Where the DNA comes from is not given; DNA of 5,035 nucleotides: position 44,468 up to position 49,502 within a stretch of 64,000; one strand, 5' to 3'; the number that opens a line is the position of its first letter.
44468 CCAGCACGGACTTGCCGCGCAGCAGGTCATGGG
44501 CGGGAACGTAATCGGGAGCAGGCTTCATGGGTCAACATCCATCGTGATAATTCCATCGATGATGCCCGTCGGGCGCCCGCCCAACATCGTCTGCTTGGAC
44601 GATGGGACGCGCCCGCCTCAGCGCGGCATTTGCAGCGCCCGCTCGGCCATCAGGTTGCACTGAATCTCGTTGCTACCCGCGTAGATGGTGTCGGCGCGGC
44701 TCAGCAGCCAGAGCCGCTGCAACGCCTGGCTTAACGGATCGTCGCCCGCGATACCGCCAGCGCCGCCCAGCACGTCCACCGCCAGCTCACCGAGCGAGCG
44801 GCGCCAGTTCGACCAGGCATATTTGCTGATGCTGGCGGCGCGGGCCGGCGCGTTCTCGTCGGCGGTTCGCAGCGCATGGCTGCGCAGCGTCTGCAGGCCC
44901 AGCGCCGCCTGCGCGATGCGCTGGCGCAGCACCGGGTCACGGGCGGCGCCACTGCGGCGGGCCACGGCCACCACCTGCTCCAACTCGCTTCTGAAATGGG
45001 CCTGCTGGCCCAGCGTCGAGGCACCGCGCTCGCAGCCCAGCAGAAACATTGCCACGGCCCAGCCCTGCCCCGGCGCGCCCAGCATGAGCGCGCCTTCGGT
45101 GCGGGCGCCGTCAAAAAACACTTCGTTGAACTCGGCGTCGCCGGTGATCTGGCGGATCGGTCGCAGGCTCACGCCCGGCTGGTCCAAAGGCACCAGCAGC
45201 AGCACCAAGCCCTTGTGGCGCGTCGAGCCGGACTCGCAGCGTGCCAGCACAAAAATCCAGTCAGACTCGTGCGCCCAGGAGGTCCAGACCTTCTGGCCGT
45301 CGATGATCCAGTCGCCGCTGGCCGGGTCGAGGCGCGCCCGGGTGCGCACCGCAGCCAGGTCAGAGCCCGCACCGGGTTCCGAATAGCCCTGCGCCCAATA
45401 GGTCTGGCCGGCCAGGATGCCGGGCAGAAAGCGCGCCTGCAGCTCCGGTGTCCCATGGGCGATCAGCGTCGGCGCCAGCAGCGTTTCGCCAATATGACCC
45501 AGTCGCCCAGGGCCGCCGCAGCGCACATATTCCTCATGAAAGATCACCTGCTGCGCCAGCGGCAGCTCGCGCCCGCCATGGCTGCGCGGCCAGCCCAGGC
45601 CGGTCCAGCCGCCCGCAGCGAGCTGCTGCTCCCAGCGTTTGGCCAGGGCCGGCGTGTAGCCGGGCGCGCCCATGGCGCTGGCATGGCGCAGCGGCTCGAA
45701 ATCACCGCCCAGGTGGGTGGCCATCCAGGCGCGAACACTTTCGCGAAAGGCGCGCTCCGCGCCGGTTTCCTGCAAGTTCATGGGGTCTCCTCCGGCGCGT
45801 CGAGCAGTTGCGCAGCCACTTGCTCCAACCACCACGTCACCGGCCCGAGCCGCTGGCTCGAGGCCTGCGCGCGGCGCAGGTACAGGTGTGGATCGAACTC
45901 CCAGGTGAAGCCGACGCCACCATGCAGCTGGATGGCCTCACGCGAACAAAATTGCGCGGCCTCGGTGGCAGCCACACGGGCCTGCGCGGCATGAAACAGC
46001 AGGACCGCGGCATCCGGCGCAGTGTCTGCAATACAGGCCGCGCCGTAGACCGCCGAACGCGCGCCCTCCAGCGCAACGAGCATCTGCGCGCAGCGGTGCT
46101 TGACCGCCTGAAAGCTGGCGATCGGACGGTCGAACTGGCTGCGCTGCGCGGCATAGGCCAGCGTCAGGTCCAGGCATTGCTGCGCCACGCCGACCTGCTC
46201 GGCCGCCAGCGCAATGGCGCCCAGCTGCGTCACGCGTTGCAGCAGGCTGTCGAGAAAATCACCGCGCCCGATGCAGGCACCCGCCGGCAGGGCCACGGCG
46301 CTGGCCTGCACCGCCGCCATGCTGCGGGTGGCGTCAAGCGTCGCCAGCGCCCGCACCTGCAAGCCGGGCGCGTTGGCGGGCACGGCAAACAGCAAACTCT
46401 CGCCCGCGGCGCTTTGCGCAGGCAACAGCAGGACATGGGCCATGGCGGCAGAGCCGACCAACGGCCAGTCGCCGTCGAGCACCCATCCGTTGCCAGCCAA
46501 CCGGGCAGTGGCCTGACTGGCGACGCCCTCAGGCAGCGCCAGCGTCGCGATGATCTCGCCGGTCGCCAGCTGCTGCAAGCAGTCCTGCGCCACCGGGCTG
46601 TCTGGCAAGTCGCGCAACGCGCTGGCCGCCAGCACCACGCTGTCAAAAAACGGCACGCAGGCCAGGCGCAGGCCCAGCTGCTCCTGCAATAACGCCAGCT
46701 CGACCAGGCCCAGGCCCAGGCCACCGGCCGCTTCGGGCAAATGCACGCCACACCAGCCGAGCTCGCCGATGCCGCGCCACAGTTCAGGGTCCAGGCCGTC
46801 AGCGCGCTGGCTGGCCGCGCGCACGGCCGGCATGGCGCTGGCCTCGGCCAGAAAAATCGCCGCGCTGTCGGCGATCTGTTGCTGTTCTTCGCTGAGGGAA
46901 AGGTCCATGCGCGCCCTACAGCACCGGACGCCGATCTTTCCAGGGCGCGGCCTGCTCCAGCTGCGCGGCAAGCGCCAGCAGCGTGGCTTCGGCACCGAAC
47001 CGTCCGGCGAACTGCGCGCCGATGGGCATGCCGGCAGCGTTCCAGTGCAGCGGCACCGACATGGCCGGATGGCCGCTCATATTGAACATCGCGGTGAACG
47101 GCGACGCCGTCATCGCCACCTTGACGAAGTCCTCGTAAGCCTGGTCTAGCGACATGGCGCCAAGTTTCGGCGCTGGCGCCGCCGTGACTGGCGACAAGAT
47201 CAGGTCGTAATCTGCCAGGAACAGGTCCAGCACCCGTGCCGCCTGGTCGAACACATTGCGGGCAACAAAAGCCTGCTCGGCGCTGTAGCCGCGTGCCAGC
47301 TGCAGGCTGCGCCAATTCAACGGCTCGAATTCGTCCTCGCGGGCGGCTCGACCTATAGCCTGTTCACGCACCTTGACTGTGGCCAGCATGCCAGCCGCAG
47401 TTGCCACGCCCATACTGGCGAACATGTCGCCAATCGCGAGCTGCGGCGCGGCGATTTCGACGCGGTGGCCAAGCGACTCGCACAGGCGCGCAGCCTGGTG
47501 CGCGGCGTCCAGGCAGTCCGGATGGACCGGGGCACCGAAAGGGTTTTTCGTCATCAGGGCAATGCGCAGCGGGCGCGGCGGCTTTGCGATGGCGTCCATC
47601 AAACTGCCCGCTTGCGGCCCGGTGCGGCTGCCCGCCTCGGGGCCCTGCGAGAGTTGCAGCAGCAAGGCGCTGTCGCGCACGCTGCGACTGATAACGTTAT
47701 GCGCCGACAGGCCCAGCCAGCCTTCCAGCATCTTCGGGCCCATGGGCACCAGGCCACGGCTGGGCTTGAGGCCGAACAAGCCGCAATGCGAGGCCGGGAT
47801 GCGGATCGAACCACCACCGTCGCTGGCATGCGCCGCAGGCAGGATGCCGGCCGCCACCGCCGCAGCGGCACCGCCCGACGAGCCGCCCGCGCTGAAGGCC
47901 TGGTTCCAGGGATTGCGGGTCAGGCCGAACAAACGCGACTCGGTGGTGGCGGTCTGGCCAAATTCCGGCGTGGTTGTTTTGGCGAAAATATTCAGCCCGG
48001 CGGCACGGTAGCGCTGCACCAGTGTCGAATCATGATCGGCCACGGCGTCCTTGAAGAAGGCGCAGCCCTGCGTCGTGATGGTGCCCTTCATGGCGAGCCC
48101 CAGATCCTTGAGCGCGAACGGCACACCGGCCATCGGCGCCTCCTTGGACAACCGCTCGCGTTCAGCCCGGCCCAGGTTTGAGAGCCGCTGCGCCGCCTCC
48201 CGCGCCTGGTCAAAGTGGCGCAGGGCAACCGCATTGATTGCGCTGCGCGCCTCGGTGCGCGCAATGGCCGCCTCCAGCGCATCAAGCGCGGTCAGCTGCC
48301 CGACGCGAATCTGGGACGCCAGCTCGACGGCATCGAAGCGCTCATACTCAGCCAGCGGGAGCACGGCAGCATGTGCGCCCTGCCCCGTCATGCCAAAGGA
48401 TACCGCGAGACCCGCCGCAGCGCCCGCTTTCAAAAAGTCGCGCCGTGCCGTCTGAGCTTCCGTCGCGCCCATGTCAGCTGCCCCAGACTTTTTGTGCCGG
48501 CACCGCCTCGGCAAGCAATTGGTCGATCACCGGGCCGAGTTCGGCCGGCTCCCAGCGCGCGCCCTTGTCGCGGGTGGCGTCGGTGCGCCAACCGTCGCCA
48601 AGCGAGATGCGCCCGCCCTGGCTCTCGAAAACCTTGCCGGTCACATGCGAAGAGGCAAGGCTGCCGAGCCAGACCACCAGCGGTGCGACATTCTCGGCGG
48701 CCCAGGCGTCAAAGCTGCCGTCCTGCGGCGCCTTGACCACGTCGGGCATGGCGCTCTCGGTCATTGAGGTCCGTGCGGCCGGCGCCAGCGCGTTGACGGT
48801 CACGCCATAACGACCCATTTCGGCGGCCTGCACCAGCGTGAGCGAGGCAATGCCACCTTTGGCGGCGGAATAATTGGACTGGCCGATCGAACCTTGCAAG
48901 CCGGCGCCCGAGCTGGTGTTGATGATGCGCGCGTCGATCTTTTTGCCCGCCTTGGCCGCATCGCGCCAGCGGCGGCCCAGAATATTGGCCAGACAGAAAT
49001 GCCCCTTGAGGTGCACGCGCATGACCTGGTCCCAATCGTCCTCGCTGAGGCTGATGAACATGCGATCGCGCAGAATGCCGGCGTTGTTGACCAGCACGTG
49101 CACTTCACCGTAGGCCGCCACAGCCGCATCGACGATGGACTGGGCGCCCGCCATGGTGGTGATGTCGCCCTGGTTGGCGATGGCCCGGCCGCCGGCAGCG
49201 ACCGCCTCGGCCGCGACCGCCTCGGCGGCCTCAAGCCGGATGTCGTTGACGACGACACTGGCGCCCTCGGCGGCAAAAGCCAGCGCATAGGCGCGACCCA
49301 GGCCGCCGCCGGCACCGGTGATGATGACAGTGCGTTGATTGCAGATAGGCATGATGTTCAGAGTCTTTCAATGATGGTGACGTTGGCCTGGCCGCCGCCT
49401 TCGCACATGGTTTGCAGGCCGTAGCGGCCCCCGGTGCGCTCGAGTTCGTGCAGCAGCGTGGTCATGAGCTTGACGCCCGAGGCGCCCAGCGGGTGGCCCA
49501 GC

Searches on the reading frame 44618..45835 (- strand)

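Call 10: search_protein_families(library=ncbifam, max_evalue=1e-25, proteins=[window:44618-45835:-])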
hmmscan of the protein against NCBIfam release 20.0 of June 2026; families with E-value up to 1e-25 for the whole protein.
window:44618-45835:- (405 aa): 1 family
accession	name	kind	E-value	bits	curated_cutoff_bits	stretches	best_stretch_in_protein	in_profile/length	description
TIGR03204.1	pimC_large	equivalog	6.5e-52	176.7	623.85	1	24-401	5-393/395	pimeloyl-CoA dehydrogenase large subunit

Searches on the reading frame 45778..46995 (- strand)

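Call 10: search_protein_families(library=ncbifam, max_evalue=1e-25, proteins=[window:45778-46995:-])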
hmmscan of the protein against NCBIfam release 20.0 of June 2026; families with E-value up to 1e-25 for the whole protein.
window:45778-46995:- (405 aa): 6 families
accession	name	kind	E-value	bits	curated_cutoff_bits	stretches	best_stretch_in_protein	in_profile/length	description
NF050027.1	acylCoADhIpdE2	equivalog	2.6e-47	161.9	450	1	213-396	146-309/311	acyl-CoA dehydrogenase IpdE2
TIGR03203.1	pimD_small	equivalog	6.5e-42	144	652.7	1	31-395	1-374/378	pimeloyl-CoA dehydrogenase small subunit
NF053553.1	prodigi_MBC_PigA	equivalog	7.9e-31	107.5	500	1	30-365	1-347/381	prodigiosin MBC biosynthesis dehydrogenase PigA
NF045652.1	ProlPCPDhRedW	equivalog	2.4e-28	99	650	1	71-364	35-341/376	L-prolyl-[peptidyl-carrier protein] dehydrogenase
NF058590.1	AcCoDHFadEBacil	equivalog_domain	2.3e-26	92.5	600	0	34-368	21-381/586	acyl-CoA dehydrogenase FadE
NF045552.1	GlutCoADH_Des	equivalog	8.5e-26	91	470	0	30-374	1-356/387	glutaryl-CoA dehydrogenase Acd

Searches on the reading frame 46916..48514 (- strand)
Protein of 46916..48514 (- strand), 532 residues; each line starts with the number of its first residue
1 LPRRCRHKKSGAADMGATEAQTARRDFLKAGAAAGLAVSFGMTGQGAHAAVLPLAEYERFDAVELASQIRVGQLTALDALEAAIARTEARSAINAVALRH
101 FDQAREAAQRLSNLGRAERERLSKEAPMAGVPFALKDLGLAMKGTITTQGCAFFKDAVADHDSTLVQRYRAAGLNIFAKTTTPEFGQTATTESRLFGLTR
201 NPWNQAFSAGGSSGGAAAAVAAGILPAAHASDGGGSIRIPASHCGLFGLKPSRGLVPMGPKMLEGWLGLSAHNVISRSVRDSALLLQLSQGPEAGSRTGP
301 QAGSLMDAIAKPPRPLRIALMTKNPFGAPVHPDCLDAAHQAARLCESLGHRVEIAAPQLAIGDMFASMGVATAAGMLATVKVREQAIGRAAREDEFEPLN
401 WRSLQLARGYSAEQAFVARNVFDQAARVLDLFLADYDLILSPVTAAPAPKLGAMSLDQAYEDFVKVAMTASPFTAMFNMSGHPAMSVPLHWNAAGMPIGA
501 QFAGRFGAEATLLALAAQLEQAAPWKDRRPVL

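Call 10: search_protein_families(library=ncbifam, max_evalue=1e-25, proteins=[window:46916-48514:-])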
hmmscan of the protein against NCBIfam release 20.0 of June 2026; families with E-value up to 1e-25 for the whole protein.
window:46916-48514:- (532 aa): 21 families
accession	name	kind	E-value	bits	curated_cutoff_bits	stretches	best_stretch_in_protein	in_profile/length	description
NF005899.0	PRK07869.1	equivalog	4.4e-102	342.3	418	1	60-526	15-465/471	amidase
NF009119.0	PRK12470.1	equivalog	3.9e-89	299.8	498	1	62-530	11-459/462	amidase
NF005099.0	PRK06529.1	equivalog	4.9e-87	292.7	505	1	61-523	5-478/484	amidase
NF004717.0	PRK06061.1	equivalog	1.9e-86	290.7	498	1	63-530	20-474/483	amidase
NF004815.0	PRK06169.1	equivalog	7.4e-76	255.6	506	1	58-530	8-466/471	amidase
NF005450.0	PRK07042.1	equivalog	1.1e-68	231.8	458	1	60-529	7-458/464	amidase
NF005686.0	PRK07486.1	subfamily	1.6e-64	218.4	465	1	58-530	12-480/486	amidase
NF005687.0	PRK07487.1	subfamily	3.3e-64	217.4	428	1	59-523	7-456/468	amidase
NF004816.0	PRK06170.1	equivalog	1e-58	199.2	503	1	62-523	14-482/493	amidase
TIGR00132.1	gatA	equivalog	2.5e-51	174.9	481.1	1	72-294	8-222/466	Asp-tRNA(Asn)/Glu-tRNA(Gln) amidotransferase subunit GatA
NF006631.0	PRK09201.1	equivalog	2.6e-51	174.8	461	1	58-522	5-454/466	AtzE family amidohydrolase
TIGR02715.1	amido_AtzE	subfamily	5.7e-49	167.3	425.75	1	62-522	2-447/452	AtzE family amidohydrolase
NF005688.0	PRK07488.1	equivalog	1.2e-48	166.2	532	1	62-371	13-304/474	indoleacetamide hydrolase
NF005565.0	PRK07235.1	subfamily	3.8e-48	164.4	545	1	121-359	81-321/506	amidase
NF005460.0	PRK07056.1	subfamily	3.8e-38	131.6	447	1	64-522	12-452/457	amidase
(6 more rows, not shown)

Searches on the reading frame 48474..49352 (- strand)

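Call 11: search_protein_families(library=ncbifam, max_evalue=1e-25, proteins=[window:48474-49352:-])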
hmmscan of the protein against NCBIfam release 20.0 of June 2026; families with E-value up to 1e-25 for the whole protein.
window:48474-49352:- (292 aa): 71 families (the best 25 are shown)
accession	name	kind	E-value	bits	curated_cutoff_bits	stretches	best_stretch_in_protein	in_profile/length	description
NF005861.0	PRK07791.1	subfamily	2.3e-136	454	373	1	1-292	1-300/300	SDR family oxidoreductase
NF005862.0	PRK07792.1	equivalog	1e-79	267.9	414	1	7-287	14-295/307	3-oxoacyl-ACP reductase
NF004198.0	PRK05653.1-3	equivalog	9.1e-57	192.3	296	1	2-248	3-246/248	3-oxoacyl-ACP reductase FabG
TIGR01830.1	3oxo_ACP_reduc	equivalog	4.7e-48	164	297.75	1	9-247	1-237/239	3-oxoacyl-[acyl-carrier-protein] reductase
NF005559.1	PRK07231.1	subfamily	4.9e-45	154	215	1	5-249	3-248/249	glucose 1-dehydrogenase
NF004791.0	PRK06138.1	equivalog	3.4e-42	144.5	312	1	5-248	4-249/252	SDR family oxidoreductase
NF009466.0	PRK12826.1-2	subfamily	3.3e-41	141.4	222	1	6-248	3-244/248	3-oxoacyl-ACP reductase FabG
NF009464.0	PRK12824.1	subfamily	8.7e-41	140.2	269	1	6-247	2-241/245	3-oxoacyl-ACP reductase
NF005853.0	PRK07774.1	equivalog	2.2e-40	138.7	303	1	5-249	5-247/250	SDR family oxidoreductase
TIGR01829.1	AcAcCoA_reduct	subfamily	6.2e-40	137.4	302.1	1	9-248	3-240/242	acetoacetyl-CoA reductase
NF004197.0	PRK05653.1-1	equivalog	8.3e-40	137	332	1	6-247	7-245/249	3-oxoacyl-ACP reductase FabG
NF052558.1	MBtsdlDhBudC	equivalog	1.5e-39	136.1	270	1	5-248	2-241/250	meso-2,3-butanediol dehydrogenase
NF004200.0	PRK05653.1-5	equivalog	1.2e-38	133.1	273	1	6-247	2-240/242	3-oxoacyl-ACP reductase FabG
NF006110.0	PRK08261.1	equivalog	8.4e-38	130.4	410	1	5-244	213-446/454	3-oxoacyl-ACP reductase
NF009093.0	PRK12429.1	subfamily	2.6e-37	128.5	258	1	5-204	4-198/259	3-hydroxybutyrate dehydrogenase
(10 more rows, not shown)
